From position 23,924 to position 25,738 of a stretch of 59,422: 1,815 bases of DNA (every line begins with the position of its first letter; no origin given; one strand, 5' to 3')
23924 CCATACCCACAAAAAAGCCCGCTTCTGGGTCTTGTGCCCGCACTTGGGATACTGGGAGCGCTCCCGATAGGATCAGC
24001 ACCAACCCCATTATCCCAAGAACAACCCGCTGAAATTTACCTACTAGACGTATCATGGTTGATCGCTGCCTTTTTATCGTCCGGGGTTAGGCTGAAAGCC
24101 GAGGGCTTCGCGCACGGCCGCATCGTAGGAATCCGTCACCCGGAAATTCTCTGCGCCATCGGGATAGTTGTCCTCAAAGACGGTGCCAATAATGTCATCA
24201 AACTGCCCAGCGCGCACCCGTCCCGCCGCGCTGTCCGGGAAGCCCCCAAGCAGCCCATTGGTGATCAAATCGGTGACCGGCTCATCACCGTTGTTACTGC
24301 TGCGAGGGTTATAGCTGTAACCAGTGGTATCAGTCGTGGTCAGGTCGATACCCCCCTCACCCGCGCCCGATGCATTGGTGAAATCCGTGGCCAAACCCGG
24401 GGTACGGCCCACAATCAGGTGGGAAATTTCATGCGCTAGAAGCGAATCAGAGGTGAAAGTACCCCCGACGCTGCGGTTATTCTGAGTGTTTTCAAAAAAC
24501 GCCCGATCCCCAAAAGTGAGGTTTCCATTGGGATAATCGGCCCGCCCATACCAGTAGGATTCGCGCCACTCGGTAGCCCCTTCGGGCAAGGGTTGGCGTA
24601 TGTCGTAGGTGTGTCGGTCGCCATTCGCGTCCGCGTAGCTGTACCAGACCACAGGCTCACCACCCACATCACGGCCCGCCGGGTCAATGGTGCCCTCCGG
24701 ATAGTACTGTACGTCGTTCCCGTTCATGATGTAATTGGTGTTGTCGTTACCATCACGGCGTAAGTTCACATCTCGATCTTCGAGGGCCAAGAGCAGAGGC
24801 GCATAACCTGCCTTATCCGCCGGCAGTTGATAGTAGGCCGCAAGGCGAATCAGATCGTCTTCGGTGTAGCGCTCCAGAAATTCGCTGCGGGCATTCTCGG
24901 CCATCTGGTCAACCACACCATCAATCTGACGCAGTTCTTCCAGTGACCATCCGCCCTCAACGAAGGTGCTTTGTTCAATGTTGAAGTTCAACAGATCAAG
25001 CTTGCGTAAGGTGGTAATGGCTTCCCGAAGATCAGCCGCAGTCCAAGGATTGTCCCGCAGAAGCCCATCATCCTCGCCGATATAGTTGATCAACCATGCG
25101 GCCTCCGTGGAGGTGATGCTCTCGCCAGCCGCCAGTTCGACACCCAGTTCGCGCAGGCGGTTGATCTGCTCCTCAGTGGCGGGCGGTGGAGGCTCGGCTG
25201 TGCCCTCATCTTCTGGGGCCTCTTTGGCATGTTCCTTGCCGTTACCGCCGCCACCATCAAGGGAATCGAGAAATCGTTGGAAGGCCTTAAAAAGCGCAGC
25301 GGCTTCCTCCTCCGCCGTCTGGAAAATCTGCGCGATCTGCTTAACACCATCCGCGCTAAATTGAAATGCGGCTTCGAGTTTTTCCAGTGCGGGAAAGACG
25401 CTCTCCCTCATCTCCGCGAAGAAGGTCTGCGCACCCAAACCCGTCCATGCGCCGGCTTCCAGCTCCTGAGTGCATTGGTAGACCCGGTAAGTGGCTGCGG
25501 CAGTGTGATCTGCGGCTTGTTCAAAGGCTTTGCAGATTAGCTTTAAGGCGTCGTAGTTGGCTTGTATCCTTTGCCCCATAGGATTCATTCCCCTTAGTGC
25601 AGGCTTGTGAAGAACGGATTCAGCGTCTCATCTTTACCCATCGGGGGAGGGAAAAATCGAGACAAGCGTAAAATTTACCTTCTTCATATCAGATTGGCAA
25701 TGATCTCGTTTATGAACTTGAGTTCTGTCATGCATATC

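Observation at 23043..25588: WXG100-like domain fused to a HExxH metallopeptidase toxin domain, followed by a secreted beta-propeller gene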

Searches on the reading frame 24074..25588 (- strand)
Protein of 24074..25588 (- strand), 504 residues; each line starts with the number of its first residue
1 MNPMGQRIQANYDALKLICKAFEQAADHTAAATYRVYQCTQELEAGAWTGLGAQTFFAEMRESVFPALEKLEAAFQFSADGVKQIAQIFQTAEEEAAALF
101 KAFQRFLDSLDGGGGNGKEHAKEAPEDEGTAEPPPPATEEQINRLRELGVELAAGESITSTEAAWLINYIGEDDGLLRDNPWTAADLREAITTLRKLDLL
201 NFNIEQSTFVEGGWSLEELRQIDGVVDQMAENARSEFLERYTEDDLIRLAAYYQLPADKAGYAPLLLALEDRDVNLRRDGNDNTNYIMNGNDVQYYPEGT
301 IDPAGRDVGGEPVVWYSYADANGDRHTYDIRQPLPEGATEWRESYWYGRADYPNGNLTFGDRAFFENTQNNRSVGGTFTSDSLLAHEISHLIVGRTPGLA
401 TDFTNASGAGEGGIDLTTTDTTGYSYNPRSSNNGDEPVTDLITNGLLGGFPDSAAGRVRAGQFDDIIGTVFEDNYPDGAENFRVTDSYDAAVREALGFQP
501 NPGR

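Call 3: search_protein_families(library=pfam, proteins=[window:24074-25588:-], max_evalue=1)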
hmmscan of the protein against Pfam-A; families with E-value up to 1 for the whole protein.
window:24074-25588:- (504 aa): 1 family
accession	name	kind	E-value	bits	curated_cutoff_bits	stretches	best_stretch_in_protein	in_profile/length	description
PF06013.18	WXG100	-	0.0011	19.7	27.3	1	8-94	2-86/86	Proteins of 100 residues with WXG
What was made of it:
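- On WXG100 / ESAT-6-like superfamily: The window protein scores 19.7 bits against GA 27.3, E 0.0011 (call 3).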

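Call 4: search_protein_families(library=ncbifam, proteins=[window:24074-25588:-], max_evalue=1)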
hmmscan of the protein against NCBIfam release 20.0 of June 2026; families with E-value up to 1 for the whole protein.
window:24074-25588:- (504 aa): 2 families
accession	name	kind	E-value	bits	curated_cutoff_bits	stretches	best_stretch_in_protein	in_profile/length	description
TIGR03930.1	WXG100_ESAT6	subfamily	7.8e-12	45.2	44.85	1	7-98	1-90/90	WXG100 family type VII secretion target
NF038122.1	metallo_LGF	subfamily_domain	0.031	14.3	80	1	353-436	116-199/274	NF038122 family metalloprotease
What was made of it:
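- On WXG100 / ESAT-6-like superfamily: NCBIfam TIGR03930 scores 45.2 bits against a cut-off of 44.85, E 7.8e-12, profile 1-90/90 (call 4).
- Checked: The N-terminal domain matches NCBIfam TIGR03930 WXG100_ESAT6 over the whole profile (aa 7-98, E 7.8e-12, 45.2 bits against a cut-off of 44.85; call 4).
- WXG100 identity: TIGR03930 is above its cut-off over the full profile (call 4). Pfam's own WXG100 model scores below its gathering threshold for this sequence, and TIGR03930 passes by only 0.35 bits (calls 3, 4). The WXG100 score is borderline for this sequence (calls 3, 4).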

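Call 7: find_homologous_proteins(query=window:24074-25588:-, max_evalue=0.001)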
Query window:24074-25588:- (504 aa): 2 proteins with E <= 0.001 among 8000 candidates.
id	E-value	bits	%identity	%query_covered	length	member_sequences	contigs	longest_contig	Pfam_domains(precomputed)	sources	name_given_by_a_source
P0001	0.0e+0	1112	97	99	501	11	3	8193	-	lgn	-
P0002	4.1e-7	47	34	19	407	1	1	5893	PF06013.19,PF00648.28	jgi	jgi:WXG100 family type VII secretion target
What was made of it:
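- Tried and rejected: The word-indexed database found only the 97% twin and one WXG100-calpain protein (call 7).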

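Call 9: find_encoding_contigs(protein=P0001, flank=10000, max_places=6)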
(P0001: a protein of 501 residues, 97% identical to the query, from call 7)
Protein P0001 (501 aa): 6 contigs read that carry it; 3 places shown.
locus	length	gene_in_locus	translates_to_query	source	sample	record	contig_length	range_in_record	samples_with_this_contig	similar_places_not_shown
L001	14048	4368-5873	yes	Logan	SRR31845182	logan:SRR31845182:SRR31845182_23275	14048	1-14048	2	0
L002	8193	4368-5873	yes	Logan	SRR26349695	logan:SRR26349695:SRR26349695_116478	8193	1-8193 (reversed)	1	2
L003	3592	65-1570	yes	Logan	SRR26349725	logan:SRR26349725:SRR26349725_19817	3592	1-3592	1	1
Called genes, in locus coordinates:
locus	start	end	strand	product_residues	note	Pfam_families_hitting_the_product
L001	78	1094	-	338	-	PF01370:Epimerase, PF04321:RmlD_sub_bind, PF16363:GDP_Man_Dehyd (faint)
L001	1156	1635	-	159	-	PF00034:Cytochrom_C (weak)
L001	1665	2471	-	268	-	PF01040:UbiA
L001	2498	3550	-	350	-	PF02628:COX15-CtaA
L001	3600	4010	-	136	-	-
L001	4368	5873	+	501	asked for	-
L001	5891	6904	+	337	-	PF12894:ANAPC4_WD40 (faint), PF24814:WD40_Prp19 (faint), PF25175:Beta-prop_WDR5, PF23381:Beta-prop_IFT122_1st, PF23389:Beta-prop_WDR19_1st (weak), PF23414:Beta-prop_EML_2, PF24807:WD40_CDC20-Fz, PF25174:Beta-prop_THOC3, +3 more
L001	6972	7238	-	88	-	PF01649:Ribosomal_S20p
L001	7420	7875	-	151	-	PF00383:dCMP_cyt_deam_1, PF14437:MafB19-deam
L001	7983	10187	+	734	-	PF09913:DUF2142, PF13231:PMT_2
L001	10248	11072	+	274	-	PF03096:Ndr (weak), PF00561:Abhydrolase_1, PF12146:Hydrolase_4, PF12697:Abhydrolase_6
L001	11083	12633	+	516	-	PF18328:PfaD_N, PF03060:NMO (weak), PF21607:FabD_helical_ins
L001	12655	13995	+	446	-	PF01368:DHH, PF02833:DHHA2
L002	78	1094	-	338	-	PF01370:Epimerase, PF04321:RmlD_sub_bind, PF16363:GDP_Man_Dehyd (faint)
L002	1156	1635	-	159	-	PF00034:Cytochrom_C (weak)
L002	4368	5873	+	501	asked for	-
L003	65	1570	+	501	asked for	-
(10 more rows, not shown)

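Call 12: search_solved_structures(query=window:24074-25588:-, max_evalue=10, show_alignments=2)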
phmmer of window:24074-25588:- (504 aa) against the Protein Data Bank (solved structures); distinct sequences matched with E-value up to 10: 1.
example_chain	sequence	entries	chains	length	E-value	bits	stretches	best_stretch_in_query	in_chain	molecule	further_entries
21tv_A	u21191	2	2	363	0.096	14.5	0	430-460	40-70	Ozoralizumab (OZR) | anti-TNF-alpha nanobodies, TNF30, derived from Ozoralizumab (OZR)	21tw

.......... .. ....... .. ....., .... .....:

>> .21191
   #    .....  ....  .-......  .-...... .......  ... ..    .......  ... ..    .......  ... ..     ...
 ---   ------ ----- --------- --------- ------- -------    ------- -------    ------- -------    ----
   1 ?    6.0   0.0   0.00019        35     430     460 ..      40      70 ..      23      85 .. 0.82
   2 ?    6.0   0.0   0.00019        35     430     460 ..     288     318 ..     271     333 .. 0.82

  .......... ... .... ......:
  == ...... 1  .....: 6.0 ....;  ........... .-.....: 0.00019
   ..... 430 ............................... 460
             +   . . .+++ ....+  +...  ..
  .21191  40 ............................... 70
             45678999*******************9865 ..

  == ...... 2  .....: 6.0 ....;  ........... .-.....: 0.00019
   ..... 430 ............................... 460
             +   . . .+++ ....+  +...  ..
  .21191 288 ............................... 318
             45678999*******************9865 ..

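Call 82: search_protein_families(library=pfam, proteins=[P0002], max_evalue=0.01)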
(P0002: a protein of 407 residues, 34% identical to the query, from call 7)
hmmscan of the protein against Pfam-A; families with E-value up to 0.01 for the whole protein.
P0002 (407 aa): 3 families
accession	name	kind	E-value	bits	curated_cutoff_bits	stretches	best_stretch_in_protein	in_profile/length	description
PF00648.27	Peptidase_C2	-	9.9e-25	87.6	23.8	2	271-382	126-244/297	Calpain family cysteine protease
PF06013.18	WXG100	-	2.8e-07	31.1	27.3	1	5-91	1-85/86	Proteins of 100 residues with WXG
PF22112.2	OmcA-like_N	-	0.0076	16.6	27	0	182-216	104-138/167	OmcA-like N-terminal domain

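Call 89: list_cluster_members(proteins=[P0001, P0007, P0030, P0010, P0021])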
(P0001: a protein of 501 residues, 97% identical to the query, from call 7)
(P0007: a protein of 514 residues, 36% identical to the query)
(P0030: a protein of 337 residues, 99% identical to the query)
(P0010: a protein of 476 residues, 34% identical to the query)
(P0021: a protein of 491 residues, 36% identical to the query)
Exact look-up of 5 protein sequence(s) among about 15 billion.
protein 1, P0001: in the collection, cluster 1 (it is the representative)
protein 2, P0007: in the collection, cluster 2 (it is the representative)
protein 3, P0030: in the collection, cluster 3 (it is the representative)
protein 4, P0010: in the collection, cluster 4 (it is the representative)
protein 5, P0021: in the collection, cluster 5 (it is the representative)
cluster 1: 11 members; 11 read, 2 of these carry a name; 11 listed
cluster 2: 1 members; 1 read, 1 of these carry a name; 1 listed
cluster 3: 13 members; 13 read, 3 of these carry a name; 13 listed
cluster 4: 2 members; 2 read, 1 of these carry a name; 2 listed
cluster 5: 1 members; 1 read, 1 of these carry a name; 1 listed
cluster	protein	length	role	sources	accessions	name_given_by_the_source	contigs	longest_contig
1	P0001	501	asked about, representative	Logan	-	-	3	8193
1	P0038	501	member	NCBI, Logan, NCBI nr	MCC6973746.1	MAG: WXG100 family type VII secretion target [Anaerolineae bacterium] | WXG100 family type VII secretion target [Anaerolineae bacterium]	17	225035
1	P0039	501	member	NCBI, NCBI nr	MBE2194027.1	MAG: WXG100 family type VII secretion target [Anaerolinea sp.] | WXG100 family type VII secretion target [Anaerolinea sp.]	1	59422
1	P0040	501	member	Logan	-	-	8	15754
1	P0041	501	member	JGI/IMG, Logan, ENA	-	-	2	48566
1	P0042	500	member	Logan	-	-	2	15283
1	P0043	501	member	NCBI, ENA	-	-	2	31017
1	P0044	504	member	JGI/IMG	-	-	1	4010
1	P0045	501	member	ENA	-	-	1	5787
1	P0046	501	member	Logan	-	-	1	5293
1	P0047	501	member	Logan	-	-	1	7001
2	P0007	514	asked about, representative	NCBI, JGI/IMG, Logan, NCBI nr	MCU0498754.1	MAG: WXG100 family type VII secretion target [Anaerolineae bacterium] | WXG100 family type VII secretion target | WXG100 family type VII secretion target [Anaerolineae bacterium]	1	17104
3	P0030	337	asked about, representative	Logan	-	-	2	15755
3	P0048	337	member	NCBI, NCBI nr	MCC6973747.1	MAG: hypothetical protein IT322_07040 [Anaerolineae bacterium] | hypothetical protein [Anaerolineae bacterium]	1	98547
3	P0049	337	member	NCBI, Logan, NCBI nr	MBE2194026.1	MAG: hypothetical protein IAE83_07615 [Anaerolinea sp.] | hypothetical protein [Anaerolinea sp.]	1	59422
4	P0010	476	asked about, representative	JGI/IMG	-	WXG100 family type VII secretion target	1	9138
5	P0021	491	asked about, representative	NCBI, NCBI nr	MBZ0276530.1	MAG: hypothetical protein K8I60_10315 [Anaerolineae bacterium] | hypothetical protein [Anaerolineae bacterium]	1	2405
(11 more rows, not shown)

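Call 90: search_protein_families(library=phrogs, proteins=[window:24074-25579:-], max_evalue=0.01)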
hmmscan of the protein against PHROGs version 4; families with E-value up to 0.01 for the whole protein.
window:24074-25579:- (501 aa): 0 families

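Call 91: search_protein_families(library=padloc, proteins=[window:24074-25579:-], max_evalue=0.01)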
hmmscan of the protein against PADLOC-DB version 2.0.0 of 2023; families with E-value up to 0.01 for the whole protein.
window:24074-25579:- (501 aa): 0 families
